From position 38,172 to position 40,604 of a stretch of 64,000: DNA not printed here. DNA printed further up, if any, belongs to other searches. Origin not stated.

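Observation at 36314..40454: ABC-2 exporter operon in which the second permease is fused to a CPBP (CAAX / Abi) intramembrane protease domain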

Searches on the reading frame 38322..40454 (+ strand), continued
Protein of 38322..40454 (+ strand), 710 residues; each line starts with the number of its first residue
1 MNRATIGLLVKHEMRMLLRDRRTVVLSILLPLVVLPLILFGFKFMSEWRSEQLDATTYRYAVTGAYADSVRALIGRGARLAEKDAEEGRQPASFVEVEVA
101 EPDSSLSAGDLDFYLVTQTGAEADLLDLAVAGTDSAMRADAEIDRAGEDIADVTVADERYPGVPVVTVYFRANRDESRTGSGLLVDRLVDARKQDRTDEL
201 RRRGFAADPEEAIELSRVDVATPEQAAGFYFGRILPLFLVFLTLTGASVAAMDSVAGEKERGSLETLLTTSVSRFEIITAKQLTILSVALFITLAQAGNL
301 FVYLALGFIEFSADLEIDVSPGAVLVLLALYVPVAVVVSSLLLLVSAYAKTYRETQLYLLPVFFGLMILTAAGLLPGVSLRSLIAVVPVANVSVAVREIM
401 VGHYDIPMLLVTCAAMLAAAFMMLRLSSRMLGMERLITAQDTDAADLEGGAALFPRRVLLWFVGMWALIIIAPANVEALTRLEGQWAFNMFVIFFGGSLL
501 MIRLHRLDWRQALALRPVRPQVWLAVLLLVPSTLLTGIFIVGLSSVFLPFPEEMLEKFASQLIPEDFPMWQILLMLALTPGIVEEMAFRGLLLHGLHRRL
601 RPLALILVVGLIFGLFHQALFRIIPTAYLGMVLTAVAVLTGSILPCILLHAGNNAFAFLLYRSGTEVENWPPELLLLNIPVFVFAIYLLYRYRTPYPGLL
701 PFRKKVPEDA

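Call 62: get_annotated_region(hit=H1, flank=7000)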
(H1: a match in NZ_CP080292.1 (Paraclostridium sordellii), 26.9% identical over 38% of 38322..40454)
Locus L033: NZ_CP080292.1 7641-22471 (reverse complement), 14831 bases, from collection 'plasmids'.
description: Paraclostridium sordellii strain FL-manatee plasmid ps1, complete sequence
organism: Paraclostridium sordellii (NCBI taxid 1505)
taxonomy: Bacteria; Bacillota; Clostridia; Peptostreptococcales; Peptostreptococcaceae; Paraclostridium; Paraclostridium sordellii
host: -; source: Trichechus manatus,isolate; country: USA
typing (MOB-suite, as given by PLSDB): non-mobilizable
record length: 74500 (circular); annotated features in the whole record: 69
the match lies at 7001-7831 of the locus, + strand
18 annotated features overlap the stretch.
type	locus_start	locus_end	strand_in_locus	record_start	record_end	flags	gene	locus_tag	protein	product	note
CDS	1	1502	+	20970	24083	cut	-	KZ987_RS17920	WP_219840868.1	type 2 lanthipeptide synthetase LanM family protein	-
CDS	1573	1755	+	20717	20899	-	-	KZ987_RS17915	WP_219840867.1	lichenicidin A2 family type 2 lantibiotic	GO:0019835 - cytolysis [Evidence IEA]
CDS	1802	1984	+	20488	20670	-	-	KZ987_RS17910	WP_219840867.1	lichenicidin A2 family type 2 lantibiotic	GO:0019835 - cytolysis [Evidence IEA]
CDS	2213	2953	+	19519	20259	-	-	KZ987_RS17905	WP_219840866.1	flavodoxin family protein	-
CDS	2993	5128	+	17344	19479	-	-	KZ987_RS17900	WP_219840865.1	peptidase domain-containing ABC transporter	-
CDS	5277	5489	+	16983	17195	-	-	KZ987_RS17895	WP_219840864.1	helix-turn-helix transcriptional regulator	-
CDS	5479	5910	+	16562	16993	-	-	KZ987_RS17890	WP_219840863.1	hypothetical protein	-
CDS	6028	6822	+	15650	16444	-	-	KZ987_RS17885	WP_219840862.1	ATP-binding cassette domain-containing protein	-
CDS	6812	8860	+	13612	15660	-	-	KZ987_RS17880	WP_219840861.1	ABC transporter permease subunit/CPBP intramembrane protease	-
CDS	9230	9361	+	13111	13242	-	-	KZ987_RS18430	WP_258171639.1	hypothetical protein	-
CDS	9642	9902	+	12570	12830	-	-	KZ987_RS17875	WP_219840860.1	Mor transcription activator family protein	-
CDS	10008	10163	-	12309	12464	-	-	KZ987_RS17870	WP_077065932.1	YvrJ family protein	-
CDS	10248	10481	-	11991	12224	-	-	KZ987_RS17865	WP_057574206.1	DUF2922 domain-containing protein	-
CDS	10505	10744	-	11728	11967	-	-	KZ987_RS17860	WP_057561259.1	DUF1659 domain-containing protein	-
CDS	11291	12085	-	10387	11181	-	-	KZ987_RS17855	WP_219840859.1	hypothetical protein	-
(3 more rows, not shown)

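Call 64: search_protein_families(library=ncbifam, proteins=[L033:6812-8860:+, P0110, P0041], max_evalue=0.00001)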
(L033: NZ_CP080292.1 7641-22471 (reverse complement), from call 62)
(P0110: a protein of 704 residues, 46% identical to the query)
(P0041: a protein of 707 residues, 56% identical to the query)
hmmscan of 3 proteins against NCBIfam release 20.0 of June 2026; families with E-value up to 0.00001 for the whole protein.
L033:6812-8860:+ (682 aa): 4 families
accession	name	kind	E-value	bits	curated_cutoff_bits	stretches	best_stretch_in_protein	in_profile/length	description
NF041647.1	ABC_perm_CPBP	equivalog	1.5e-211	704.5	435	1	2-625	1-636/636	ABC transporter permease subunit/CPBP intramembrane protease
NF038293.1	permease_SagH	equivalog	1e-12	47.6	450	1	8-293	3-276/370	SagH family ABC transporter permease subunit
NF040589.1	CPBP_Synerg_MrtS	equivalog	7.3e-09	36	130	1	526-617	67-161/170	Synerg-CTERM system glutamic-type intramembrane protease MrtS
NF046050.1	CPBP_fam_MroQ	equivalog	7.6e-06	25.5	270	1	464-631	59-233/243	intramembrane glutamic endopeptidase MroQ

P0110 (704 aa): 2 families
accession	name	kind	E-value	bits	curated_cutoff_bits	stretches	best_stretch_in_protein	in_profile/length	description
NF041647.1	ABC_perm_CPBP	equivalog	1.2e-128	430.6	435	1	2-664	1-634/636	ABC transporter permease subunit/CPBP intramembrane protease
NF040589.1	CPBP_Synerg_MrtS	equivalog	2.3e-06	27.9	130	1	561-664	59-167/170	Synerg-CTERM system glutamic-type intramembrane protease MrtS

P0041 (707 aa): 2 families
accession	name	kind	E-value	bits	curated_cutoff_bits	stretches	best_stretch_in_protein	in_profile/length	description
NF041647.1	ABC_perm_CPBP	equivalog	8.8e-120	401.4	435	1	2-659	1-635/636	ABC transporter permease subunit/CPBP intramembrane protease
NF040589.1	CPBP_Synerg_MrtS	equivalog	1.4e-07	31.9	130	1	555-657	59-166/170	Synerg-CTERM system glutamic-type intramembrane protease MrtS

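Call 72: find_homologous_proteins(query=L033:6812-8860:+)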
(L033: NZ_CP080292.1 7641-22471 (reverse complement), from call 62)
Query L033:6812-8860:+ (682 aa): 3294 proteins with E <= 0.001 among 8000 candidates; the best 120 are listed.
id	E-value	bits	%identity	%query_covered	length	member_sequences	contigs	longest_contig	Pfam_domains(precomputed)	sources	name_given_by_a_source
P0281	0.0e+0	1402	100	100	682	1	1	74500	PF12679.14,PF01061.30,PF02517.22,PF12698.14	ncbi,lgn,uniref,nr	ncbi:ABC transporter permease subunit/CPBP intramembrane protease [Paraclostridium sordellii]|uniref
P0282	0.0e+0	1344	96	100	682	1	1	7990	PF12679.14,PF01061.30,PF02517.22,PF12698.14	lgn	-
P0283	6.8e-283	958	65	99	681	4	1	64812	PF12679.14,PF01061.30,PF02517.22,PF12698.14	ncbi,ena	-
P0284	1.6e-278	944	64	99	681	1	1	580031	PF12679.14,PF01061.30,PF02517.22,PF12698.14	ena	-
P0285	1.8e-273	927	67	94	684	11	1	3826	PF12679.14,PF01061.30,PF02517.22,PF12698.14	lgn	-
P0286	1.9e-272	924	65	99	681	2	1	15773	PF12679.14,PF01061.30,PF02517.22,PF12730.14,PF12698.14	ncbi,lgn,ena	-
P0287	2.7e-244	831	59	98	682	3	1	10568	PF12679.14,PF02517.22,PF12698.14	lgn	-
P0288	1.6e-242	825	58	100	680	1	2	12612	PF12679.14,PF02517.22,PF12698.14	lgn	-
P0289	2.5e-242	824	58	100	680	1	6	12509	PF12679.14,PF02517.22,PF12698.14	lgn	-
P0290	2.5e-242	824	57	100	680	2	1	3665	PF12679.14,PF02517.22,PF12698.14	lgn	-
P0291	2.9e-242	824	58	100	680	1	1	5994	PF12679.14,PF02517.22,PF12698.14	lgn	-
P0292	4.6e-242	824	58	100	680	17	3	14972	PF12679.14,PF02517.22,PF12698.14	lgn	-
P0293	6.2e-242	823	58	100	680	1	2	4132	PF12679.14,PF02517.22,PF12698.14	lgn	-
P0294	7.5e-242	823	58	100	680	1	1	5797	PF12679.14,PF02517.22,PF12698.14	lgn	-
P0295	7.5e-242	823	58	100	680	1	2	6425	PF12679.14,PF02517.22,PF12698.14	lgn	-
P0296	8.7e-242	823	58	100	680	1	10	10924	PF12679.14,PF02517.22,PF12698.14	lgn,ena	-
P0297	9.1e-242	823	58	100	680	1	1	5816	PF12679.14,PF02517.22,PF12698.14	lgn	-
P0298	1.1e-241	822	58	100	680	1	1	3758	PF12679.14,PF02517.22,PF12698.14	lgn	-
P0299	1.1e-241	822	58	100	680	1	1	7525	PF12679.14,PF02517.22,PF12698.14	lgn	-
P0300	1.2e-241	822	58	100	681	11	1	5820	PF12679.14,PF02517.22,PF12698.14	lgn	-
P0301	1.2e-241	822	58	100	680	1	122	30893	PF12679.14,PF02517.22,PF12698.14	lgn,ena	-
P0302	1.4e-241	822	58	100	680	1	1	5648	PF12679.14,PF02517.22,PF12698.14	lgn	-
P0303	1.5e-241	822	58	100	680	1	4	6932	PF12679.14,PF02517.22,PF12698.14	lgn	-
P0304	1.5e-241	822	58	100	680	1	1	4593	PF12679.14,PF02517.22,PF12698.14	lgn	-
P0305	1.5e-241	822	58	100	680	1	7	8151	PF12679.14,PF02517.22,PF12698.14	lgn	-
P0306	2.0e-241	821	58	99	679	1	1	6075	PF12679.14,PF02517.22,PF12698.14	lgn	-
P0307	2.6e-241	821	58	100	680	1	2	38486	PF12679.14,PF02517.22,PF12698.14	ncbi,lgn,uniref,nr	ncbi:ABC transporter permease subunit/CPBP intramembrane protease [Romboutsia ilealis]|uniref:ABC tr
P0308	3.6e-241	821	58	100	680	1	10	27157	PF12679.14,PF02517.22,PF12698.14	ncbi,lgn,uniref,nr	ncbi:ABC transporter permease subunit/CPBP intramembrane protease [Romboutsia ilealis]|uniref:ABC tr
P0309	3.6e-241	821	58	100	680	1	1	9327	PF12679.14,PF02517.22,PF12698.14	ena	-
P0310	3.7e-241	821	58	100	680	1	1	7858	PF12679.14,PF02517.22,PF12698.14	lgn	-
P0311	3.9e-241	820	57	100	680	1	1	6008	PF12679.14,PF02517.22,PF12698.14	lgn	-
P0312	4.4e-241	820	58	100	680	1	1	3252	PF12679.14,PF02517.22,PF12698.14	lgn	-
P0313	4.6e-241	820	58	100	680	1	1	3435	PF12679.14,PF02517.22,PF12698.14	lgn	-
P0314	5.3e-241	820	58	100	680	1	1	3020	PF12679.14,PF02517.22,PF12698.14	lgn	-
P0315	7.3e-241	820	57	100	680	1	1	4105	PF12679.14,PF02517.22,PF12698.14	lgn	-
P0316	8.2e-241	819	58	100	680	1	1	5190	PF12679.14,PF02517.22,PF12698.14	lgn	-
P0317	8.7e-241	819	57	100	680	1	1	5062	PF12679.14,PF02517.22,PF12698.14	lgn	-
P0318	9.3e-241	819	57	100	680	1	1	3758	PF12679.14,PF02517.22,PF12698.14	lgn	-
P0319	1.0e-240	819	57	100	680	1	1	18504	PF12679.14,PF02517.22,PF12698.14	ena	-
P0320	1.0e-240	819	57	100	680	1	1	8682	PF12679.14,PF02517.22,PF12698.14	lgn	-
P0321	1.0e-240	819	57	100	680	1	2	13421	PF12679.14,PF02517.22,PF12698.14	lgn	-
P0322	1.2e-240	819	57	100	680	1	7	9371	PF12679.14,PF02517.22,PF12698.14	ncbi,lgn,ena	-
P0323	1.3e-240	819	57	100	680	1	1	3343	PF12679.14,PF02517.22,PF12698.14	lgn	-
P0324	1.3e-240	819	57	100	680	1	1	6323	PF12679.14,PF02517.22,PF12698.14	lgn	-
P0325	1.5e-240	819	57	100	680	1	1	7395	PF12679.14,PF02517.22,PF12698.14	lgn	-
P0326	1.5e-240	819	58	100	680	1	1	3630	PF12679.14,PF02517.22,PF12698.14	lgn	-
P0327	1.7e-240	818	57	100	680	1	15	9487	PF12679.14,PF02517.22,PF12698.14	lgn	-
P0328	1.7e-240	818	57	100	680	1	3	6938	PF12679.14,PF02517.22,PF12698.14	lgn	-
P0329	2.0e-240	818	58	100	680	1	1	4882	PF12679.14,PF02517.22,PF12698.14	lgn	-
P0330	2.1e-240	818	57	100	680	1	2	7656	PF12679.14,PF02517.22,PF12698.14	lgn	-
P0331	2.1e-240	818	57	100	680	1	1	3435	PF12679.14,PF02517.22,PF12698.14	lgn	-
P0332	2.9e-240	818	57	100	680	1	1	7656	PF12679.14,PF02517.22,PF12698.14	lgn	-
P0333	4.4e-240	817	57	100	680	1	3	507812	PF12679.14,PF02517.22,PF12698.14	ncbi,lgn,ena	-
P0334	5.0e-240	817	57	100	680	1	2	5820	PF12679.14,PF02517.22,PF12698.14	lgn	-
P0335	6.0e-240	817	57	100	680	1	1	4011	PF12679.14,PF02517.22,PF12698.14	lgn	-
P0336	7.1e-240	816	57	100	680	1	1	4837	PF12679.14,PF02517.22,PF12698.14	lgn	-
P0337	1.2e-239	816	57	100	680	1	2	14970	PF12679.14,PF02517.22,PF12698.14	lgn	-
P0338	1.2e-239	816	57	100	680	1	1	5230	PF12679.14,PF02517.22,PF12698.14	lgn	-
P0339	1.2e-239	816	57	100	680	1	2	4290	PF12679.14,PF02517.22,PF12698.14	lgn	-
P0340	1.4e-239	815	57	100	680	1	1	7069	PF12679.14,PF02517.22,PF12698.14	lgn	-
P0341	2.0e-239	815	57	100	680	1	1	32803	PF12679.14,PF02517.22,PF12698.14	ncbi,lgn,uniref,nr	ncbi:ABC transporter permease subunit/CPBP intramembrane protease [Romboutsia ilealis]|uniref:ABC tr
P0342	2.1e-239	815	57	100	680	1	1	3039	PF12679.14,PF02517.22,PF12698.14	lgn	-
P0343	2.2e-239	815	57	100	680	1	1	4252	PF12679.14,PF02517.22,PF12698.14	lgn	-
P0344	2.9e-239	814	57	100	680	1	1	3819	PF12679.14,PF02517.22,PF12698.14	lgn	-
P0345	3.0e-239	814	57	100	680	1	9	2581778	PF12679.14,PF02517.22,PF12698.14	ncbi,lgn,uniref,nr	ncbi:ABC-type transport system, permease [Romboutsia ilealis]|uniref:ABC-type transport system, perm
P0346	3.3e-239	814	57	100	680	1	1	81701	PF12679.14,PF02517.22,PF12698.14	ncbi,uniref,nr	ncbi:ABC transporter permease subunit/CPBP intramembrane protease [Romboutsia ilealis]|uniref:ABC tr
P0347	3.4e-239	814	57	100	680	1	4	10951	PF12679.14,PF02517.22,PF12698.14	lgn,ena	-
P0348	3.5e-239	814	57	100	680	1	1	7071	PF12679.14,PF02517.22,PF12698.14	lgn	-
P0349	3.5e-239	814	57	100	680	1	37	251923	PF12679.14,PF02517.22,PF12698.14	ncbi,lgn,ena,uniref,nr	ncbi:ABC transporter permease subunit/CPBP intramembrane protease [Romboutsia ilealis]|uniref:ABC tr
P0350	4.2e-239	814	57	100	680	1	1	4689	PF12679.14,PF02517.22,PF12698.14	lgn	-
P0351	4.6e-239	814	57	100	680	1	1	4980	PF12679.14,PF02517.22,PF12698.14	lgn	-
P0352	4.7e-239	814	57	100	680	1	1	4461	PF12679.14,PF02517.22,PF12698.14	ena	-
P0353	4.8e-239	814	57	100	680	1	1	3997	PF12679.14,PF02517.22,PF12698.14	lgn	-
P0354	5.2e-239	813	57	100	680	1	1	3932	PF12679.14,PF02517.22,PF12698.14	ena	-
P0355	6.9e-239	813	57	100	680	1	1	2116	PF12679.14,PF02517.22,PF12698.14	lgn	-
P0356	7.1e-239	813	57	100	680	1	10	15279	PF12679.14,PF02517.22,PF12698.14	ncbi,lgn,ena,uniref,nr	ncbi:MAG: CPBP family intramembrane metalloprotease [Romboutsia sp.]|uniref:ABC transporter permease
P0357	7.5e-239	813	57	100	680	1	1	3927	PF12679.14,PF02517.22,PF12698.14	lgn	-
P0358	8.6e-239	813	59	93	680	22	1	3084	PF12679.14,PF02517.22,PF12698.14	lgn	-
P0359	2.3e-238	811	57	100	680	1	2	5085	PF12679.14,PF02517.22,PF12698.14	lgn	-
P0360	2.3e-237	808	55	99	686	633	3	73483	PF12679.14,PF02517.22,PF12698.14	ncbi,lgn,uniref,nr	ncbi:ABC transporter permease subunit/CPBP intramembrane protease [Clostridioides difficile]|uniref:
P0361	3.8e-237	807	58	99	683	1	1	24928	PF12679.14,PF02517.22,PF12698.14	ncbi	ncbi:MAG: ABC transporter permease subunit/CPBP intramembrane protease [Peptostreptococcaceae bacter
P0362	8.5e-237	806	56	98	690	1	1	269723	PF12679.14,PF02517.22,PF12698.14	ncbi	ncbi:ABC transporter permease subunit/CPBP intramembrane protease [Clostridioides difficile]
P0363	1.1e-236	806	57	98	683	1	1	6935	PF12679.14,PF01061.30,PF02517.22,PF12698.14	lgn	-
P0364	1.4e-236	805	56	98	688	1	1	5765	PF12679.14,PF02517.22,PF12698.14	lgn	-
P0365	2.9e-236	804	56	98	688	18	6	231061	PF12679.14,PF02517.22,PF12698.14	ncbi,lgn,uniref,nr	ncbi:sodium ABC transporter permease [Clostridioides difficile]|uniref:ABC transporter permease subu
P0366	1.1e-235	802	56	98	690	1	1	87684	PF12679.14,PF02517.22,PF12698.14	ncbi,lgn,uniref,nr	ncbi:ABC transporter permease subunit/CPBP intramembrane protease [Clostridioides sp. ES-S-0048-02]|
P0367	3.8e-235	801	55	98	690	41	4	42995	PF12679.14,PF02517.22,PF12698.14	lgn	-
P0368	7.5e-235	800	56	98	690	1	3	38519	PF12679.14,PF02517.22,PF12698.14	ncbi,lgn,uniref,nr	ncbi:ABC transporter permease subunit/CPBP intramembrane protease [Clostridioides sp. ZZV15-6598]|un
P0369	8.6e-235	799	57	98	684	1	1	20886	PF12679.14,PF02517.22,PF12698.14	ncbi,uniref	ncbi:ABC transporter permease subunit/CPBP intramembrane protease [Romboutsia sp.]|uniref:ABC transp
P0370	9.2e-235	799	56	100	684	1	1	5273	PF12679.14,PF02517.22,PF12698.14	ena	-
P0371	1.2e-234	799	58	97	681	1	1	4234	PF12679.14,PF02517.22,PF12698.14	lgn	-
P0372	4.2e-234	797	56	98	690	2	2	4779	PF12679.14,PF02517.22,PF12698.14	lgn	-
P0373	6.5e-234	797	59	92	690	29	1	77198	PF12679.14,PF02517.22,PF12698.14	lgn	-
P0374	5.7e-233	793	56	98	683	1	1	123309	PF12679.14,PF01061.30,PF02517.22,PF12698.14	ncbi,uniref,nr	ncbi:CPBP family intramembrane metalloprotease [Romboutsia maritimum]|uniref:CPBP family intramembra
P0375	8.7e-233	793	56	99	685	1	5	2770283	PF12679.14,PF02517.22,PF12698.14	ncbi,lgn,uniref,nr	ncbi:ABC transporter permease [Paeniclostridium sordellii]|uniref:ABC transporter permease subunit/C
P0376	1.0e-232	793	56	96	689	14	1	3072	PF12679.14,PF02517.22,PF12698.14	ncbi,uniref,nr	ncbi:ABC transporter permease subunit/CPBP intramembrane protease [Clostridioides sp. ZZV14-6105]|un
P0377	1.1e-232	793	56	99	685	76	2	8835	PF12679.14,PF02517.22,PF12698.14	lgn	-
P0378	1.2e-232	792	57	98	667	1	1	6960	PF12679.14,PF02517.22,PF12698.14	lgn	-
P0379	1.7e-232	792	52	99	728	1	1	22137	PF12679.14,PF01061.30,PF02517.22,PF12698.14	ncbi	-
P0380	5.4e-232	790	57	98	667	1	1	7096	PF12679.14,PF02517.22,PF12698.14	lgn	-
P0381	6.4e-232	790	55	98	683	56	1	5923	PF12679.14,PF02517.22,PF12698.14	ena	-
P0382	8.2e-232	790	56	99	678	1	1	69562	PF12679.14,PF02517.22,PF12730.14,PF12698.14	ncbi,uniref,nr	ncbi:CPBP family intramembrane metalloprotease [Romboutsia weinsteinii]|uniref:CPBP family intramemb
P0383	1.3e-231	789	56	99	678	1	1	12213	PF12679.14,PF02517.22,PF12698.14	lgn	-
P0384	3.7e-230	784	56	99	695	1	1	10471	PF12679.14,PF02517.22,PF12698.14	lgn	-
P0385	1.6e-229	782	54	98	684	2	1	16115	PF12679.14,PF02517.22,PF12698.14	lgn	-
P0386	3.0e-229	781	54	98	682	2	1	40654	PF12679.14,PF02517.22,PF12698.14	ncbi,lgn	ncbi:MAG: ABC transporter permease subunit/CPBP intramembrane protease [Romboutsia sp.]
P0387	3.9e-229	781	57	98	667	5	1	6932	PF12679.14,PF02517.22,PF12698.14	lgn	-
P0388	1.4e-228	779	56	99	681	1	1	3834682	PF12679.14,PF02517.22,PF12698.14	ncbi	ncbi:ABC transporter permease subunit/CPBP intramembrane protease [Faecalimicrobium sp. JNUCC 81]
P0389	3.9e-228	778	53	99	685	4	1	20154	PF12679.14,PF02517.22,PF12698.14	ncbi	-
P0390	5.3e-228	777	56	99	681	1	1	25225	PF12679.14,PF02517.22,PF12698.14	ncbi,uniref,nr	ncbi:ABC transporter permease subunit/CPBP intramembrane protease [Clostridium sp. CCUG 7971]|uniref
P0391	6.2e-228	777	56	98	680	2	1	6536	PF12679.14,PF01061.30,PF02517.22,PF12730.14,PF12698.14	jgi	-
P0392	1.3e-227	776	55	99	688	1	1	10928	PF12679.14,PF02517.22,PF12698.14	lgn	-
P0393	1.7e-227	775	55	99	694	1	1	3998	PF12679.14,PF02517.22,PF12698.14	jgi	jgi:sodium transport system permease protein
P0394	3.8e-227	774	56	98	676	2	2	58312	PF12679.14,PF02517.22,PF12698.14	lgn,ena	-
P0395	4.7e-227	774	55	99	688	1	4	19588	PF12679.14,PF02517.22,PF12698.14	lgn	-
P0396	9.9e-227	773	55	99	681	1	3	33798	PF12679.14,PF01061.30,PF02517.22,PF12698.14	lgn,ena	-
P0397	3.0e-226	771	55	99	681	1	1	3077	PF12679.14,PF01061.30,PF02517.22,PF12698.14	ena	-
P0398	3.8e-226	771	55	99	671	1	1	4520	PF12679.14,PF02517.22,PF12730.14,PF12698.14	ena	-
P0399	7.0e-226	770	54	98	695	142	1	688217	PF12679.14,PF02517.22,PF12698.14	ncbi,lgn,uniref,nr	ncbi:ABC transporter permease subunit/CPBP intramembrane protease [Paraclostridium bifermentans]|uni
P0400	1.2e-225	769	55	99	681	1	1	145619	PF12679.14,PF01061.30,PF02517.22,PF12698.14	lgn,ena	-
